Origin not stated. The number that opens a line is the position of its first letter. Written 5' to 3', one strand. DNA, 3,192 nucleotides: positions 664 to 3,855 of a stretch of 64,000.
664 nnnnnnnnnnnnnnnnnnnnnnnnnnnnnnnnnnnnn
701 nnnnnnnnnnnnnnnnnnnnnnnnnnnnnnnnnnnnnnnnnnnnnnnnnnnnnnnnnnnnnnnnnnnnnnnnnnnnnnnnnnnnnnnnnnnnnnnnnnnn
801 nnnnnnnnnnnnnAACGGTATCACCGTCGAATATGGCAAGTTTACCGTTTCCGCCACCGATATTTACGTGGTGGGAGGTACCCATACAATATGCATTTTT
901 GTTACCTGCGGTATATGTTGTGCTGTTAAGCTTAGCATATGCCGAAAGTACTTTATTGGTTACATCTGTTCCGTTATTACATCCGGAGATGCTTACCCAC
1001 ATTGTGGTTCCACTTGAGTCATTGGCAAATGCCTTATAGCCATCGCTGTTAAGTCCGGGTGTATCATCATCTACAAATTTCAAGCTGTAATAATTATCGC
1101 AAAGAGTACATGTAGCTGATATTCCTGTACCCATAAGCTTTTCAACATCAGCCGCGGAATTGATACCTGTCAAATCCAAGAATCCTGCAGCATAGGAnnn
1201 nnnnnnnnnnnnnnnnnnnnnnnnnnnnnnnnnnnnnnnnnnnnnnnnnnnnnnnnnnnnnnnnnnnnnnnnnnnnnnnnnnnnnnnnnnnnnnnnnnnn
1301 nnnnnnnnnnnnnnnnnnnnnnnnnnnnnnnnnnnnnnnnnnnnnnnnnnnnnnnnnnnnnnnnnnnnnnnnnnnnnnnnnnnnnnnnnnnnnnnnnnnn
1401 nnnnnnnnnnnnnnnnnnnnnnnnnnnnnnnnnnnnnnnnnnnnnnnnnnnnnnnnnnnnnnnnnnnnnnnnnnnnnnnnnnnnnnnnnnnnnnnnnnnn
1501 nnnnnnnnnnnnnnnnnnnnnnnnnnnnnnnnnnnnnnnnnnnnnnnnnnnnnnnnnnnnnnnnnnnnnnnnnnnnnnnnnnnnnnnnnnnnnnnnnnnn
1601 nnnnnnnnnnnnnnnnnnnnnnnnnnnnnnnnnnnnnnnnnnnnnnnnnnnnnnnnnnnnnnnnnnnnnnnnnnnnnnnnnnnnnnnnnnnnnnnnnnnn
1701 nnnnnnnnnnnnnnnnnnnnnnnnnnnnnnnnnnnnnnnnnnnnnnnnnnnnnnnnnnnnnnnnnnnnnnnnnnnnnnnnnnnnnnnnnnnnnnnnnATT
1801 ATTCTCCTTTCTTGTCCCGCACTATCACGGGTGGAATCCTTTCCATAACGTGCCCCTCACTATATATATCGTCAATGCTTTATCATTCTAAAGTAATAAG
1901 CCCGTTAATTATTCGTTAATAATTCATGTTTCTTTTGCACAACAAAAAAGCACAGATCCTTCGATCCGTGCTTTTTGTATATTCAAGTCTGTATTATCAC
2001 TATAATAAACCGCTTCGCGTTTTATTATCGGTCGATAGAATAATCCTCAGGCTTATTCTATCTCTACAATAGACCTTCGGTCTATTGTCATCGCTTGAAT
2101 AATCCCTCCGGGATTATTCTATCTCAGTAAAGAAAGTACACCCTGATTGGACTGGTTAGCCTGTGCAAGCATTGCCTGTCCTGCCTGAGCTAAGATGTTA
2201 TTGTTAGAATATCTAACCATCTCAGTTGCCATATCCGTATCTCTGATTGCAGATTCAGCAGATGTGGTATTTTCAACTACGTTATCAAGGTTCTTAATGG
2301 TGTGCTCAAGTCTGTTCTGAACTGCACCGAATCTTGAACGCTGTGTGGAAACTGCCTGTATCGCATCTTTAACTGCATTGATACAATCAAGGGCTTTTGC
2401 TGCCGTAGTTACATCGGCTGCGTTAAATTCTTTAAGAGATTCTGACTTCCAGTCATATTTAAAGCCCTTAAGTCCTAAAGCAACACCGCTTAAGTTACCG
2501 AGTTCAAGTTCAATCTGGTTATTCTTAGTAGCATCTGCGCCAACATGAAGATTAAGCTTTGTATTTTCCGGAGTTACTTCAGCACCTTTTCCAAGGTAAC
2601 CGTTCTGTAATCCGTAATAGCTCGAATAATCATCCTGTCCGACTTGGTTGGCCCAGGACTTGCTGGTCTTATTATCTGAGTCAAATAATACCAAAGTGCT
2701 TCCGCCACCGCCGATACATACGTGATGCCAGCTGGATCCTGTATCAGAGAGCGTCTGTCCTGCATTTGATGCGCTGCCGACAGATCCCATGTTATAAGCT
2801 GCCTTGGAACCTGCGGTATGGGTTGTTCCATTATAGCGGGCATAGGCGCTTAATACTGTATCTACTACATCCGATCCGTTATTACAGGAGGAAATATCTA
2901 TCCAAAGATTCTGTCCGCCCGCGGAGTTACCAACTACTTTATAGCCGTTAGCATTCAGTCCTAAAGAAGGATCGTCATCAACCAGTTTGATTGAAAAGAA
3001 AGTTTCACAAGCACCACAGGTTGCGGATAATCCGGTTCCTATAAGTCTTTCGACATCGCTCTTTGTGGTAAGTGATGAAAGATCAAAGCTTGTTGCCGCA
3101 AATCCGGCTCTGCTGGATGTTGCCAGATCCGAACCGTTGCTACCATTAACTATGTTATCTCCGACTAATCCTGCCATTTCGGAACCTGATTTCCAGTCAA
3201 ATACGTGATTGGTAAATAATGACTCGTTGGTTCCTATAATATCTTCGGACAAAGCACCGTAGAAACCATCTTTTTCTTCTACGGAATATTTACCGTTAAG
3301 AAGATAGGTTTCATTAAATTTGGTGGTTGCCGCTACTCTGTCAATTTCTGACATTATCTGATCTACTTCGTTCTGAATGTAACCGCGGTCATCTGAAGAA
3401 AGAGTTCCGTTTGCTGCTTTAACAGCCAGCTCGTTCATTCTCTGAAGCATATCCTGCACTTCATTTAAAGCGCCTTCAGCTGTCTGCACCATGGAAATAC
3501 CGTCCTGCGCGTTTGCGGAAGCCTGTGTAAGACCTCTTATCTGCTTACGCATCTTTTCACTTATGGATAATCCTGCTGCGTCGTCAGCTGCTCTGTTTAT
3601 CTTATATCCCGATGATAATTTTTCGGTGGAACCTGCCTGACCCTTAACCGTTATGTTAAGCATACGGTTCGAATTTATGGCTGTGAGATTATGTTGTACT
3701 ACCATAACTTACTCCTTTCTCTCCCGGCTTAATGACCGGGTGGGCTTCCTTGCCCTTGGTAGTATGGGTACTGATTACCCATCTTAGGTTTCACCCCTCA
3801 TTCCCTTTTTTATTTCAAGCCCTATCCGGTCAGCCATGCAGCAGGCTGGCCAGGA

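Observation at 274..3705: Long flagellins carry a conserved insert with an invariant CxxC, two further Cys and a His-His pair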

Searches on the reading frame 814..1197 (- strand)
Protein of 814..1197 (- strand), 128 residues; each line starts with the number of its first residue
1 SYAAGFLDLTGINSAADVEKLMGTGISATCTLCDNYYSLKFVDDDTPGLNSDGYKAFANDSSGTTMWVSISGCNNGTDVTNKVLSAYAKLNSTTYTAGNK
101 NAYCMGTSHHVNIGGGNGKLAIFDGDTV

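Call 22: find_homologous_proteins(query=A3, max_evalue=0.001)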
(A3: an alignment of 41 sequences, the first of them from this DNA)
Query A3 (41 sequences) (128 aa, profile of the alignment): 1 proteins with E <= 0.001 among 620 candidates.
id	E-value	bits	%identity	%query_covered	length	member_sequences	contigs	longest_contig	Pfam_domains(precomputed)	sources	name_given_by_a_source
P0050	2.5e-29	120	37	32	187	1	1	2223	-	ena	-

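Call 23: search_solved_structures(query=A3, max_evalue=10, show_alignments=3)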
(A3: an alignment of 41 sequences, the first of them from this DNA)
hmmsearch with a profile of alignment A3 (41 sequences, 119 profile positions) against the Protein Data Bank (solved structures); distinct sequences matched with E-value up to 10: 1.
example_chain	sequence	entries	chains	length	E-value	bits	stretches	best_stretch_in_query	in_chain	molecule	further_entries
9fhl_a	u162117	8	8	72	6.6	10.2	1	21-49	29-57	aS34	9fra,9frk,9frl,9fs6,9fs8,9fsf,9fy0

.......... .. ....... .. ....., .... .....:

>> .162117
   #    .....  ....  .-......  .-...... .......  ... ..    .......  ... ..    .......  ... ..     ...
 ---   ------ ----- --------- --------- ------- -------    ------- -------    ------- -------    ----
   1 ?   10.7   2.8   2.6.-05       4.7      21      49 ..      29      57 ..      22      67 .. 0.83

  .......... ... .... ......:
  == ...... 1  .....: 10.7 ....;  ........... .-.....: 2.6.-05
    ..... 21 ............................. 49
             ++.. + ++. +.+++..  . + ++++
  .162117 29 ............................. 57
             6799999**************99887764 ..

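Call 30: predict_structure(alignment_id=A4)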
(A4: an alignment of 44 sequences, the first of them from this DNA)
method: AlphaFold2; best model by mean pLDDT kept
length: 128 residues; sequences in the alignment: 44
mean_pLDDT: 93.6   pTM: 0.89
mean pLDDT of the five models: 93.6, 93.6, 93.4, 93.0, 92.3
residues with pLDDT >= 90: 105; 70-90: 22; 50-70: 1; < 50: 0
segments of 3 or more residues with pLDDT < 50: none
pLDDT, mean of each block of 10 residues (from residue 1): 90 98 95 92 97 94 95 98 97 94 86 95 85
secondary structure, 60 per line:
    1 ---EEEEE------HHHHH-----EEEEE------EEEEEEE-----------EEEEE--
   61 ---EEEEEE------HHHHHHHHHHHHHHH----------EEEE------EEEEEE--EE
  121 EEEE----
elements in order: E4-8 H15-19 E25-29 E36-42 E54-58 E64-69 H76-90 E101-104 E111-116 E119-124

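Call 33: fold_search(model_id=the predicted structure, library=pdb)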
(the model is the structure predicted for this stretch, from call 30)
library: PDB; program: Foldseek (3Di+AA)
matches with E <= 10: 82; with E <= 0.001: 0
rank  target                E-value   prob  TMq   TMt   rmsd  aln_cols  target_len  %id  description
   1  3aih_A                6.1e-01  0.10  0.21  0.23   7.1        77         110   13  Human OS-9 MRH domain complexed with alpha3,alpha6-Man5 (released 2010-12-22)
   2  9og0_E                7.8e-01  0.11  0.20  0.12   8.3        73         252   12  Cryo-EM structure of OS9-SEL1L-HRD1 dimer (released 2025-07-30)
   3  5vok_C                1.3e+00  0.10  0.22  0.29   8.0        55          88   16  Crystal structure of the C7orf59-HBXIP dimer (released 2018-05-23)
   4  3aoi_X                1.3e+00  0.07  0.22  0.20   9.0       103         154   11  RNA polymerase-Gfh1 complex (Crystal type 2) (released 2010-12-08)
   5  3ms6                  2.1e+00  0.09  0.22  0.28   4.2        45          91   20  Crystal structure of Hepatitis B X-Interacting Protein (HBXIP) (released 2010-11-10)
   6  2a4w_B                2.3e+00  0.07  0.23  0.22   8.6        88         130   11  Crystal Structure Of Mitomycin C-Binding Protein Complexed with Copper(II)-Bleomycin A2 (released 2006-07-18)
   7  7w1b                  2.6e+00  0.09  0.20  0.07   5.1        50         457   12  Glycosyltransferase (released 2022-03-02)
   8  7w11                  2.6e+00  0.08  0.20  0.07   5.0        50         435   12  glycosyltransferase (released 2022-03-02)
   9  8x70_C                2.6e+00  0.01  0.16  0.13  17.4       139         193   11  The Crystal Structure of IFI16 from Biortus. (released 2023-12-27)
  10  5y38_A                2.8e+00  0.06  0.22  0.30   5.4        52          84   17  Crystal structure of C7orf59-HBXIP complex (released 2017-12-06)
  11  7w0k                  2.8e+00  0.04  0.18  0.07   5.0        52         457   10  plant glycosyltransferase (released 2022-03-02)
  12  3frn                  3.0e+00  0.02  0.15  0.08  10.4        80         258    2  CRYSTAL STRUCTURE OF flagellar protein FlgA FROM Thermotoga maritima MSB8 (released 2009-02-03)
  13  5z05_A                3.4e+00  0.11  0.17  0.06   1.7        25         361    8  Crystal structure of signalling protein from buffalo (SPB-40) with an acetone induced conformation of Trp78 at 1.49 A  (released 2018-01-31)
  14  4km8                  3.4e+00  0.04  0.29  0.12  12.6       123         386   10  Crystal structure of Sufud60 (released 2013-11-20)
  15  4bl9_D                3.6e+00  0.06  0.24  0.06  12.1        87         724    7  Crystal structure of full-length human Suppressor of fused (SUFU) mutant lacking a regulatory subdomain (crystal form  (released 2013-11-27)
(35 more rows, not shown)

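Call 38: search_protein_families(library=pfam, alignment_id=A4, max_evalue=0.1)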
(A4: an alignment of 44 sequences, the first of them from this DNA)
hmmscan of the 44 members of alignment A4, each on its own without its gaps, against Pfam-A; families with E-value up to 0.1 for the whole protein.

A. member 1, seq(128 aa): 1 family
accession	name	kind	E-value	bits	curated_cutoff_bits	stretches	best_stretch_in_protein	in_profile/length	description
PF14847.12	Ras_bdg_2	-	0.08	13.8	27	0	62-87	8-33/100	Ras-binding domain of Byr2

B. families by the number of members that match (of 44 scanned): 18 families
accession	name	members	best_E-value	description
PF14847.12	Ras_bdg_2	5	0.0089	Ras-binding domain of Byr2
PF14039.11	YusW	2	0.0068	YusW-like protein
PF07724.20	AAA_2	1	0.0019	AAA domain (Cdc48 subfamily)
PF20041.5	DUF6443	1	0.0051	Domain of unknown function (DUF6443)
PF05907.18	CXXC_Zn-b_euk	1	0.0057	CXXC motif containing zinc binding protein, eukaryotic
PF11415.14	Toxin_37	1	0.0092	Antifungal peptide termicin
PF17334.7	CsgA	1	0.012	Minor curli fiber component A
PF05137.18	PilN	1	0.015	Fimbrial assembly protein (PilN)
PF17339.8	PH_15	1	0.024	PH domain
PF14113.12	Tae4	1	0.026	Type VI secretion system (T6SS), amidase effector protein 4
PF22530.2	Terminase-T7_RNaseH-like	1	0.028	Terminase Bacteriophage T7, Ribonuclease H-like domain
PF16176.10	T-box_assoc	1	0.058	T-box transcription factor-associated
PF18068.6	Npun_R1517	1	0.072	Npun R1517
PF16926.10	HisKA_4TM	1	0.079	Archaeal 4TM region of histidine kinase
PF00864.24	P2X_receptor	1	0.08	ATP P2X receptor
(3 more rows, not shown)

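Call 39: search_protein_families(library=ncbifam, alignment_id=A4, max_evalue=0.1)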
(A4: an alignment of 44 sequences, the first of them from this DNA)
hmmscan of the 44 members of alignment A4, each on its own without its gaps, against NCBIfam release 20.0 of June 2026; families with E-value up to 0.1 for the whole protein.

A. member 1, seq(128 aa): 0 families

B. families by the number of members that match (of 44 scanned): 11 families
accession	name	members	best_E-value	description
NF006156.0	PRK08299.1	1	0.014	NADP-dependent isocitrate dehydrogenase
TIGR03786.1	strep_pil_rpt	1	0.016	streptococcal pilin isopeptide linkage domain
NF033889.1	termin_lrg_T7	1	0.02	phage terminase large subunit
NF033206.1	ScyE_fam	1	0.029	ScyD/ScyE family protein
TIGR04149.1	GG_sam_targ_CFB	1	0.032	TIGR04149 family rSAM-modified RiPP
NF003617.0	PRK05261.1-2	1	0.033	phosphoketolase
NF010736.0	PRK14138.1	1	0.034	NAD-dependent deacetylase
NF008658.2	PRK11658.1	1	0.052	UDP-4-amino-4-deoxy-L-arabinose aminotransferase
NF006786.0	PRK09293.3-3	1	0.06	class 1 fructose-bisphosphatase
TIGR02698.1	CopY_TcrY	1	0.067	CopY/TcrY family copper transport repressor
NF001754.0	PRK00481.1-4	1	0.084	NAD-dependent protein deacylase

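Call 68: fold_search(model_id=the predicted structure, library=viral)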
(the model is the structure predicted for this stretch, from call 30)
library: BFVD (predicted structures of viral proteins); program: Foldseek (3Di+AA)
matches with E <= 10: 290; with E <= 0.001: 0
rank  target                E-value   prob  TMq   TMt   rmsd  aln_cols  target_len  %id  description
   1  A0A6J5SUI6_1          1.3e-02  0.91  0.44  0.08   9.0       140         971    8  Uncharacterized protein [uncultured Caudovirales phage]
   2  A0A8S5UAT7            3.8e-02  0.77  0.40  0.41   5.4       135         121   13  Uncharacterized protein [Siphoviridae sp. ctlIg4]
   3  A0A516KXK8            3.8e-02  0.72  0.41  0.13   9.4       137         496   12  (no name in the UniProt tables at hand)
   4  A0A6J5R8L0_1          7.0e-02  0.85  0.48  0.09   5.1       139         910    9  Uncharacterized protein [uncultured Caudovirales phage]
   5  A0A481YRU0            9.0e-02  0.69  0.46  0.17  13.9       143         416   15  Uncharacterized protein [Marseillevirus LCMAC101]
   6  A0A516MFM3            1.2e-01  0.77  0.46  0.26   7.3       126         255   11  (no name in the UniProt tables at hand)
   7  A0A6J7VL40            1.4e-01  0.51  0.40  0.11   8.1       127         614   15  Uncharacterized protein [uncultured Caudovirales phage]
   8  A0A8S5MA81            2.3e-01  0.30  0.28  0.28   5.8        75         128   17  Metallopeptidase [Siphoviridae sp. ctsDY37]
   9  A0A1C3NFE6            3.5e-01  0.16  0.32  0.19   9.6       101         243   15  (no name in the UniProt tables at hand)
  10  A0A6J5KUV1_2          5.3e-01  0.60  0.52  0.07   5.2       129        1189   10  Baseplate protein J-like [uncultured Caudovirales phage]
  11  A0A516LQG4            5.3e-01  0.21  0.26  0.28   4.9        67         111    9  (no name in the UniProt tables at hand)
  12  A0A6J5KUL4            5.7e-01  0.18  0.29  0.26   7.2        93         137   10  Uncharacterized protein [uncultured Caudovirales phage]
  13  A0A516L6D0            5.7e-01  0.18  0.36  0.11   8.8       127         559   10  (no name in the UniProt tables at hand)
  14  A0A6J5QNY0            6.0e-01  0.23  0.28  0.30   5.3        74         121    7  Uncharacterized protein [uncultured Caudovirales phage]
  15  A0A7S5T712            6.4e-01  0.20  0.23  0.15   6.8        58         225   12  (no name in the UniProt tables at hand)
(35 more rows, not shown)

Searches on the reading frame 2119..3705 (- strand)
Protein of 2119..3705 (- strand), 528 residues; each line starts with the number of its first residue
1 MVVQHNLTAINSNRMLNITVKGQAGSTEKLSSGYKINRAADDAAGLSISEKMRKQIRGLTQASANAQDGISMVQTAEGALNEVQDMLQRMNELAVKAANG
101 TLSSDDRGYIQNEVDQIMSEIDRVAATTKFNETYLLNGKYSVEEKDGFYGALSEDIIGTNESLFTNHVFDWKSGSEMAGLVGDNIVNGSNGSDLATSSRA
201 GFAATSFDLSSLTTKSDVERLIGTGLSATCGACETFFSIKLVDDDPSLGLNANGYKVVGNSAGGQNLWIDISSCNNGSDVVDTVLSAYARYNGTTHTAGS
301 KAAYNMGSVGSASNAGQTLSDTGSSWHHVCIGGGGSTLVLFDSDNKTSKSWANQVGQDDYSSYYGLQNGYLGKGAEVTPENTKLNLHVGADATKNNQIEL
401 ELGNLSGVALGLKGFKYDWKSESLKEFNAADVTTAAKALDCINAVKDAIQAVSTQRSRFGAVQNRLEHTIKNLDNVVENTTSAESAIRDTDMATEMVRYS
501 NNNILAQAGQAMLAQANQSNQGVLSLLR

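Call 3: search_protein_families(library=pfam, proteins=[window:2119-3705:-], max_evalue=1)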
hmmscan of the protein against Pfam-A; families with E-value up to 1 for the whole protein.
window:2119-3705:- (528 aa): 9 families
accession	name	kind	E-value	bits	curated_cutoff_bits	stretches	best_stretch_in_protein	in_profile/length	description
PF00669.25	Flagellin_N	-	1.9e-40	138.6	26.6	1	3-139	1-137/139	Bacterial flagellin N-terminal helical region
PF00700.27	Flagellin_C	-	9.6e-27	93.6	23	1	442-527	1-86/86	Bacterial flagellin C-terminal helical region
PF23005.1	DUF7032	-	0.11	12.7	27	0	47-126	27-105/115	Domain of unknown function (DUF7032)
PF02089.21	Palm_thioest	-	0.11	12.6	26.8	0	250-298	70-117/254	Palmitoyl protein thioesterase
PF18427.7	DDR_swiveling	-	0.16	12.4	26.5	0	44-129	15-98/162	DD-reactivating factor swiveling domain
PF21773.2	ODAD1_CC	-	0.27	10.7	27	0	444-483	27-70/287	ODAD1 central coiled coil region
PF20072.4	DUF6468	-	0.36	11.4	26.9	0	50-89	6-46/76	Domain of unknown function (DUF6468)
PF24423.1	OVT1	-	0.57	11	30.9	1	445-489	30-75/100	Major antigen, helical domain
PF10280.14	Med11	-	0.96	10.3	26.9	0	47-83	59-78/120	Mediator complex protein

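Call 40: list_cluster_members(proteins=[window:2119-3705:-, window:274-1797:-, window:10994-12565:-, P0002, P0040])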
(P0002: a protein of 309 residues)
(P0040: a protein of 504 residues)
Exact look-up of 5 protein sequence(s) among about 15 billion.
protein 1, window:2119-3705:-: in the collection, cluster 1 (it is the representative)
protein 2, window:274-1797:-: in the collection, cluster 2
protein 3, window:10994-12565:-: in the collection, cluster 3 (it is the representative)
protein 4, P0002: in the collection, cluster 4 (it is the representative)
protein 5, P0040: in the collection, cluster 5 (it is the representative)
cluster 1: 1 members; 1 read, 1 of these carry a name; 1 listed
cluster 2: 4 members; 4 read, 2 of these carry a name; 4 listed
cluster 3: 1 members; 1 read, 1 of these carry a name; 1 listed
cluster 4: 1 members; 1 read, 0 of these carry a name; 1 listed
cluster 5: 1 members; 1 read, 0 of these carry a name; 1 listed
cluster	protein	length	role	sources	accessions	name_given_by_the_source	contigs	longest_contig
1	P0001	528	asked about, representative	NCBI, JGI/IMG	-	flagellin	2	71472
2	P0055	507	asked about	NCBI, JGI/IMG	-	flagellin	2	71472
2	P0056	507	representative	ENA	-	-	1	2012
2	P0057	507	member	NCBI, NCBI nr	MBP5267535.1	MAG: flagellar hook protein [Ruminococcus sp.] | flagellar hook protein [Ruminococcus sp.]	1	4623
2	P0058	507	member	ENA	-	-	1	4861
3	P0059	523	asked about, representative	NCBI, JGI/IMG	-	flagellin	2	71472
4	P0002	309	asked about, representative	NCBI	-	-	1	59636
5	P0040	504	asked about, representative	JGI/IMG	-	-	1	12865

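Call 41: find_encoding_contigs(protein=window:2119-3705:-, flank=2000, max_places=4)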
Protein window:2119-3705:- (528 aa): 1 contig read that carries it; 1 place shown.
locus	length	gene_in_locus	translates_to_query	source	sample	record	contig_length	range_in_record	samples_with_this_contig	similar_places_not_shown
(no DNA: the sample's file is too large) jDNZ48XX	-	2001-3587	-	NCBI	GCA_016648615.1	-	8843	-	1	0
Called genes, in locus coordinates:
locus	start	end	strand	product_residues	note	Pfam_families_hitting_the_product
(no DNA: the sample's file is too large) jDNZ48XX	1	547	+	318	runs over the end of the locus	?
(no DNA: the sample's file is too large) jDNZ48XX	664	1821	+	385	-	PF00669:Flagellin_N, PF00700:Flagellin_C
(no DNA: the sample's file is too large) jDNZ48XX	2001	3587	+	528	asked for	PF00669:Flagellin_N, PF00700:Flagellin_C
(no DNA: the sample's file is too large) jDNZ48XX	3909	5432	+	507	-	PF00669:Flagellin_N, PF00700:Flagellin_C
